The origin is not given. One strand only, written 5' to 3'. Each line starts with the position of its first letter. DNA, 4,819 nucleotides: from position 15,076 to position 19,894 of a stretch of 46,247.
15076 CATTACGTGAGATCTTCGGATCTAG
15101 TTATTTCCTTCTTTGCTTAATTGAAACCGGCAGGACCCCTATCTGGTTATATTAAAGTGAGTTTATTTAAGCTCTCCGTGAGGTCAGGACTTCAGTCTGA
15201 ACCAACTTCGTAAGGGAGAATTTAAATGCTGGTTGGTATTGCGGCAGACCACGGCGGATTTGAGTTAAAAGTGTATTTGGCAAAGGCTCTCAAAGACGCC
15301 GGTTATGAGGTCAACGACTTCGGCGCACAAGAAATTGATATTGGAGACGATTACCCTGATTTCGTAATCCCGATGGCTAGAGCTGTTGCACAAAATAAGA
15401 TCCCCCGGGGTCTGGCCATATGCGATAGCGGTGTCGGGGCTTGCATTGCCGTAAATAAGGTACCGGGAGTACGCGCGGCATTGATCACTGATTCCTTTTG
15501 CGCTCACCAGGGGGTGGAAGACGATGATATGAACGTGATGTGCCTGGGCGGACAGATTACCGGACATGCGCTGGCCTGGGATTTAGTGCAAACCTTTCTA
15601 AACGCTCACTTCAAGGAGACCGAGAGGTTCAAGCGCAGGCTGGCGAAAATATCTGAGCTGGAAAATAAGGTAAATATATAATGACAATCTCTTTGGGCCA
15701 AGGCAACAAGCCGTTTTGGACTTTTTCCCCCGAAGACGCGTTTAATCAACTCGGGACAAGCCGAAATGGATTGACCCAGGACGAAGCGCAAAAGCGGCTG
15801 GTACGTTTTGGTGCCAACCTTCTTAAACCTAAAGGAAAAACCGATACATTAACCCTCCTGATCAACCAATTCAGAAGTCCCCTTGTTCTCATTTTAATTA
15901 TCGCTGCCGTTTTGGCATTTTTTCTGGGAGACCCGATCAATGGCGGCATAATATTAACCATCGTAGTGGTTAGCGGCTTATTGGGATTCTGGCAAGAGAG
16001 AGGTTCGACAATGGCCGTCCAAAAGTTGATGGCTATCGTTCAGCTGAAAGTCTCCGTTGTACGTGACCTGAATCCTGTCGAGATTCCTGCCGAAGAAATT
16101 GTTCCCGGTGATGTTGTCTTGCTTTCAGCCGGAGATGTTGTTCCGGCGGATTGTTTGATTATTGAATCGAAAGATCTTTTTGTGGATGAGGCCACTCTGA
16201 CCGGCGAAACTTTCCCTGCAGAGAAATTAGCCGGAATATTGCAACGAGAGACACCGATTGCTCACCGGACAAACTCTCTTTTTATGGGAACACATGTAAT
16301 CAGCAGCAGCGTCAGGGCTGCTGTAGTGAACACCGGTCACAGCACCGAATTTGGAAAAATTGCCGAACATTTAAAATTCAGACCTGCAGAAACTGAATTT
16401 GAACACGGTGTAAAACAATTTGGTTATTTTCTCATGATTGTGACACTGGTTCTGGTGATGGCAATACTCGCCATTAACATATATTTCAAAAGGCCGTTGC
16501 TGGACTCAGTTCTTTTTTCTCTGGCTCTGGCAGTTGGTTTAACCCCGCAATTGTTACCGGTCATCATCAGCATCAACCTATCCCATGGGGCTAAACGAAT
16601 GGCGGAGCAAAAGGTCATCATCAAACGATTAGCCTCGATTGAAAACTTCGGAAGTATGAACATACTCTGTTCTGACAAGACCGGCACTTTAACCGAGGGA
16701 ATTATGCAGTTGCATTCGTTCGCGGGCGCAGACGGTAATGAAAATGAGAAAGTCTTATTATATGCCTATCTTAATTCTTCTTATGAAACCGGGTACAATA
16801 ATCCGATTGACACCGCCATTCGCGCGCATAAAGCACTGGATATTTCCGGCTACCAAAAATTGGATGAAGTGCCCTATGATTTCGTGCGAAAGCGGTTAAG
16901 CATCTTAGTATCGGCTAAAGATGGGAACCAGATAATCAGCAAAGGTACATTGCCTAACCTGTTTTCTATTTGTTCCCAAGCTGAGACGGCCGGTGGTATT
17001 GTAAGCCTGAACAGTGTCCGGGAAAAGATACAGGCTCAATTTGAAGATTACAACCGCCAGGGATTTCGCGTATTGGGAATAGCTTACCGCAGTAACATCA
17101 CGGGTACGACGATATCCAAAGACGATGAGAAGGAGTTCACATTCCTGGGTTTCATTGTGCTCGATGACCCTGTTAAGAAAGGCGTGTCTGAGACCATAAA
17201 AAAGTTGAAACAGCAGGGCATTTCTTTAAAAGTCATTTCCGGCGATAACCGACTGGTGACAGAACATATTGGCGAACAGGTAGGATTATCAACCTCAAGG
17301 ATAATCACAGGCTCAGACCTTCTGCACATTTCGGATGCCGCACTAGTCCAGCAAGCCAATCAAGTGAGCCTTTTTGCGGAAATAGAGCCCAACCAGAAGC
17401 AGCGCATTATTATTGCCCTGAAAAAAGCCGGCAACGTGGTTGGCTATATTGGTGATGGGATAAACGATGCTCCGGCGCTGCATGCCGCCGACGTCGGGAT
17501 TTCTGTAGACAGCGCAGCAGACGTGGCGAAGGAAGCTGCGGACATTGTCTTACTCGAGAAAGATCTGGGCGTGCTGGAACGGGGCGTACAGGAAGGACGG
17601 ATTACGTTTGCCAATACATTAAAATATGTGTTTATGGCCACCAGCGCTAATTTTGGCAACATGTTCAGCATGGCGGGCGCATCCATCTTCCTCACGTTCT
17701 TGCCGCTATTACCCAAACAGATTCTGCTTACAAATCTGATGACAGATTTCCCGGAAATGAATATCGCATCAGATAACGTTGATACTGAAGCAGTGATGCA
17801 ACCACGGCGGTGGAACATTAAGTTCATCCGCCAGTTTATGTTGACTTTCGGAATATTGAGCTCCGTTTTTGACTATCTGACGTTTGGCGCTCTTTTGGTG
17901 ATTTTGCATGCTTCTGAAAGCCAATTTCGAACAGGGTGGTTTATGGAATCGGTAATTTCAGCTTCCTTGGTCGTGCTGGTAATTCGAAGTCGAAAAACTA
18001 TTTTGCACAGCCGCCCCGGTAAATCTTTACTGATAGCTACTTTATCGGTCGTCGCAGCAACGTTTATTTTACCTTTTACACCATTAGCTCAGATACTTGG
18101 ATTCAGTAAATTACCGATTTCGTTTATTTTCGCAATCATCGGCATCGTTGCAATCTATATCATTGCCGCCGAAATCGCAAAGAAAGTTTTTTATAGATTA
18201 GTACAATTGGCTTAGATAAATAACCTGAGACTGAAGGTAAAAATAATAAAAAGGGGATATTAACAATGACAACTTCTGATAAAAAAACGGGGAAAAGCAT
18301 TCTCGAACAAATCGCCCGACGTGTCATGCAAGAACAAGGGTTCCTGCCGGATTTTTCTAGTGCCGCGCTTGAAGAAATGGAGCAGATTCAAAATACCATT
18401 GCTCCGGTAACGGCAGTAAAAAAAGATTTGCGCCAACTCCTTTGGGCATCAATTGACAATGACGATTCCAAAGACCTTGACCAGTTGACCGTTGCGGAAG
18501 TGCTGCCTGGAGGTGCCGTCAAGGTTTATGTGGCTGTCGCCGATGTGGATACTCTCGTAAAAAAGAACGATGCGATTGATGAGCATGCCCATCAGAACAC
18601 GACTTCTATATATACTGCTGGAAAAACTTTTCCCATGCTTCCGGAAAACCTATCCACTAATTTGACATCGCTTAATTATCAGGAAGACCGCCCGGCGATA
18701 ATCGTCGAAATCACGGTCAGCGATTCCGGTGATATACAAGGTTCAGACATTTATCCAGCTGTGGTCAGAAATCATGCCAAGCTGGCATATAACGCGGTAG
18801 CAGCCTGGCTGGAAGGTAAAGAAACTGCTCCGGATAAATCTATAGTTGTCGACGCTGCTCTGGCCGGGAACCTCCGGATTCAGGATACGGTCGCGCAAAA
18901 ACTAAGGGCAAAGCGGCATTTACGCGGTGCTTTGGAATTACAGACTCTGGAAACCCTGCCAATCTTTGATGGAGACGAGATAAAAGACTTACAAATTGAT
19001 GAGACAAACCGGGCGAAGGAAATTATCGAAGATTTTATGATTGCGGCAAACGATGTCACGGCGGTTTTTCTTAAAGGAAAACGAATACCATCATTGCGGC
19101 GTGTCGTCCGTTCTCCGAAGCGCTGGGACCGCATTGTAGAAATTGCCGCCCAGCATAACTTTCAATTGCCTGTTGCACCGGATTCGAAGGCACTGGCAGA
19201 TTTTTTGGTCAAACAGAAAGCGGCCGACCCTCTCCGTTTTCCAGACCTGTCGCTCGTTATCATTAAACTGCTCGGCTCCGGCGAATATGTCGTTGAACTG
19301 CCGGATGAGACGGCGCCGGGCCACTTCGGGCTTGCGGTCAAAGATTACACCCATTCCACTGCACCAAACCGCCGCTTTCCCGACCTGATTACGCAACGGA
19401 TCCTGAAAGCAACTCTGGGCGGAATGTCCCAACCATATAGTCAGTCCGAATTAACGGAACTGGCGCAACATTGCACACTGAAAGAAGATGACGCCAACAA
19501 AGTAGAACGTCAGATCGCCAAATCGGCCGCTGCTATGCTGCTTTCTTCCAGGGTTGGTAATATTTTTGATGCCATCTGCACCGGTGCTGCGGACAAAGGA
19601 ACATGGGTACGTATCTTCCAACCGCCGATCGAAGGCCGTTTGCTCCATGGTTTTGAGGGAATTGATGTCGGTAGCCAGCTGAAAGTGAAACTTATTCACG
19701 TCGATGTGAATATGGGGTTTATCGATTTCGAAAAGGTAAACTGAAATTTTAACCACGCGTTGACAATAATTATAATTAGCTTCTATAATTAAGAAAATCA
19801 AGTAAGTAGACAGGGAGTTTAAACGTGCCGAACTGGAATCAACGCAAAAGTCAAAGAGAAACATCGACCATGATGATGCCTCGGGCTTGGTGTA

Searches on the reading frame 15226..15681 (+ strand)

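Call 3: search_protein_families(library=pfam, proteins=[window:15226-15681:+])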
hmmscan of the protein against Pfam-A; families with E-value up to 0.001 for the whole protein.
window:15226-15681:+ (151 aa): 1 family
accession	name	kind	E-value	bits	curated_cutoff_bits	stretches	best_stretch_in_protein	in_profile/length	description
PF02502.23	LacAB_rpiB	-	5.1e-45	153.3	24.7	1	3-142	1-138/138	Ribose/Galactose Isomerase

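Call 4: search_protein_families(library=ncbifam, proteins=[window:15226-15681:+])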
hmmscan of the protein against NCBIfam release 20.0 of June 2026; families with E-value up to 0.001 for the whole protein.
window:15226-15681:+ (151 aa): 11 families
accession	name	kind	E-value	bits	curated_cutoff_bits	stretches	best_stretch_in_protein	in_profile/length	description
NF004051.0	PRK05571.1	subfamily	2e-48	163.9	135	1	3-147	4-147/149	ribose-5-phosphate isomerase B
TIGR00689.1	rpiB_lacA_lacB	subfamily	2.8e-40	137.6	88.3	1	4-147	2-144/145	RpiB/LacA/LacB family sugar-phosphate isomerase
TIGR02133.1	RPI_actino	equivalog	2.1e-39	134.7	168.2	1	3-147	3-147/148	ribose-5-phosphate isomerase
NF006381.0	PRK08622.1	equivalog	7.9e-31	107.2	234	1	1-148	1-147/171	galactose-6-phosphate isomerase subunit LacB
TIGR01120.1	rpiB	equivalog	3e-30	105.1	138.65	1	3-145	2-142/143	ribose 5-phosphate isomerase B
TIGR01119.1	lacB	equivalog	3.8e-29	101.6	312.55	1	1-148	1-147/171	galactose-6-phosphate isomerase subunit LacB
NF009258.0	PRK12615.1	equivalog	3.3e-28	98.7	325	1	1-148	1-147/171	galactose-6-phosphate isomerase subunit LacB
NF051858.1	EryPhIsonDerIRhiz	equivalog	8.3e-24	84.4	240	1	1-148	1-149/150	D-erythrulose-4-phosphate isomerase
NF006380.0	PRK08621.1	equivalog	1.6e-16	61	164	1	1-131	1-128/142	galactose-6-phosphate isomerase subunit LacA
NF009257.0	PRK12613.1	equivalog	5.3e-12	46.1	243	1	3-131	3-127/141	galactose-6-phosphate isomerase subunit LacA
TIGR01118.1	lacA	equivalog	6.3e-11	42.6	181.1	1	3-131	3-128/141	galactose-6-phosphate isomerase subunit LacA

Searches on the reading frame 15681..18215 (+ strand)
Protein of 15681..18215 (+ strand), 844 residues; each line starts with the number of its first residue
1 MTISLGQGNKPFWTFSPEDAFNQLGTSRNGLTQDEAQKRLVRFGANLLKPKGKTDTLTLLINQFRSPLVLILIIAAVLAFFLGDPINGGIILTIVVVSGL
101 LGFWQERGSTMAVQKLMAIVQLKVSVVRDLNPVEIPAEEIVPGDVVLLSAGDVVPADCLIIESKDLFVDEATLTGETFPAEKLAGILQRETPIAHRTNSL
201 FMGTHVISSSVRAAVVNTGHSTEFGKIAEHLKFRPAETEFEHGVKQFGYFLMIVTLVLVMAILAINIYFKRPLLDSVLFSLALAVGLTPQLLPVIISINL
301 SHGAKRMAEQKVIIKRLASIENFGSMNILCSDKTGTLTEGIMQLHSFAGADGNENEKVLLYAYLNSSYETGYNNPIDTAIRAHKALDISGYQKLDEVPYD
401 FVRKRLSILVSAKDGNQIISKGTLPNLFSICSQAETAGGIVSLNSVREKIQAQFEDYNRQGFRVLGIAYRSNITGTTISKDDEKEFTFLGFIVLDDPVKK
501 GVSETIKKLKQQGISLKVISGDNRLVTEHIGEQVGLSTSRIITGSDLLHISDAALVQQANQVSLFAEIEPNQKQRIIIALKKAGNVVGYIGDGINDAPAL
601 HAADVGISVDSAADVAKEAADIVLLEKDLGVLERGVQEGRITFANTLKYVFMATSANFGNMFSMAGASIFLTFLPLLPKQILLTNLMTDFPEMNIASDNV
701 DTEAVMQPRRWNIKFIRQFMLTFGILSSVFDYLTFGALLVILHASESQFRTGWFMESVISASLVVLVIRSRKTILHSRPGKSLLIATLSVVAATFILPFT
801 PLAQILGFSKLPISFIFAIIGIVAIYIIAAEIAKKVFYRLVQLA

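Call 3: search_protein_families(library=pfam, proteins=[window:15681-18215:+])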
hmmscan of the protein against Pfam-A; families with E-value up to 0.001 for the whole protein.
window:15681-18215:+ (844 aa): 5 families
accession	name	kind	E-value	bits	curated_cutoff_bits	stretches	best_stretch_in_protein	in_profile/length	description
PF00122.25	E1-E2_ATPase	-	1.8e-46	158.3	28.1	1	122-310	5-181/181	E1-E2 ATPase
PF00689.26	Cation_ATPase_C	-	1.4e-22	80.8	27.3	1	673-835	1-174/175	Cation transporting ATPase, C-terminus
PF00690.31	Cation_ATPase_N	-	1e-17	64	20.4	1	13-78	2-68/69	Cation transporter/ATPase, N-terminus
PF00702.32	Hydrolase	-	1.6e-16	61.7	26.4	1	328-604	3-191/191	haloacid dehalogenase-like hydrolase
PF08282.18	Hydrolase_3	-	0.0004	20.6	20.9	0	587-627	206-246/255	haloacid dehalogenase-like hydrolase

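Call 4: search_protein_families(library=ncbifam, proteins=[window:15681-18215:+])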
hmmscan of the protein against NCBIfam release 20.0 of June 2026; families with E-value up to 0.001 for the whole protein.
window:15681-18215:+ (844 aa): 29 families (the best 25 are shown)
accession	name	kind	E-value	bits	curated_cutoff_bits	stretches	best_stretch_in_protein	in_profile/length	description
TIGR01524.1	ATPase-IIIB_Mg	equivalog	2e-242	806.8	610.75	1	18-839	21-862/867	magnesium-translocating P-type ATPase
NF011702.0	PRK15122.1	subfamily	4.3e-223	743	975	1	17-839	36-901/907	magnesium-translocating P-type ATPase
TIGR01647.1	ATPase-IIIA_H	equivalog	7.6e-137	457.5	615.5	1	30-796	1-752/755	plasma-membrane proton-efflux P-type ATPase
TIGR01522.1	ATPase-IIA2_Ca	equivalog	1.7e-109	366.8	798.3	1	15-729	7-735/854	calcium-transporting P-type ATPase, PMR1-type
TIGR01116.1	ATPase-IIA1_Ca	equivalog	1.1e-95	321.4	703.4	2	60-344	1-283/799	calcium-translocating P-type ATPase, SERCA-type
TIGR01523.1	ATPase-IID_K-Na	equivalog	2.7e-85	286.8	645.05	3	12-236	7-235/997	potassium/sodium efflux P-type ATPase, fungal-type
TIGR01494.1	ATPase_P-type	subfamily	1.5e-82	277.6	62.3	3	91-351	2-236/478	HAD-IC family P-type ATPase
TIGR01517.1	ATPase-IIB_Ca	equivalog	1.2e-77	262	507.05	1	27-723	52-768/882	calcium-translocating P-type ATPase, PMCA-type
TIGR01657.1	P-ATPase-V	hypoth_equivalog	9.9e-72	241.9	618.25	3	22-355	131-477/1055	ATP13A2 family polyamine export P-type ATPase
TIGR01106.1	ATPase-IIC_X-K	subfamily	8.6e-71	239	946.1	2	26-344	31-362/997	Na,H/K antiporter P-type ATPase subunit alpha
TIGR01525.1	ATPase-IB_hvy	subfamily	2.4e-67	228.1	346.25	2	71-537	4-427/560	heavy metal translocating P-type ATPase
TIGR01512.1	ATPase-IB2_Cd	subfamily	9.3e-51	173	313.5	3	71-386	4-285/494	cadmium family heavy metal-translocating P-type ATPase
TIGR01511.1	ATPase-IB1_Cu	subfamily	4e-45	154.7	397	3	90-351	48-286/542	copper-translocating P-type ATPase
TIGR01497.1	kdpB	equivalog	5.4e-38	130.5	527.9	2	133-536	117-485/675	potassium-transporting ATPase subunit KdpB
NF008262.1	PRK11033.1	equivalog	9.2e-37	126.9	1005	2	72-537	182-599/731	zinc/cadmium/mercury/lead-transporting ATPase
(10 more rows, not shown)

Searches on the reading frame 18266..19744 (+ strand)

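Call 25: search_protein_families(library=pfam, proteins=[window:18266-19744:+], max_evalue=0.00001)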
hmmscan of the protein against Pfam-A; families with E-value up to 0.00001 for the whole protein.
window:18266-19744:+ (492 aa): 2 families
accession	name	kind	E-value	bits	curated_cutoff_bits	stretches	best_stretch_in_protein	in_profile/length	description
PF00773.25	RNB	-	1.2e-84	284.8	29.3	1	53-384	2-324/326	RNB domain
PF18614.7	RNase_II_C_S1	-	3.1e-17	62.6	26.6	1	434-491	3-59/59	RNase II-type exonuclease C-terminal S1 domain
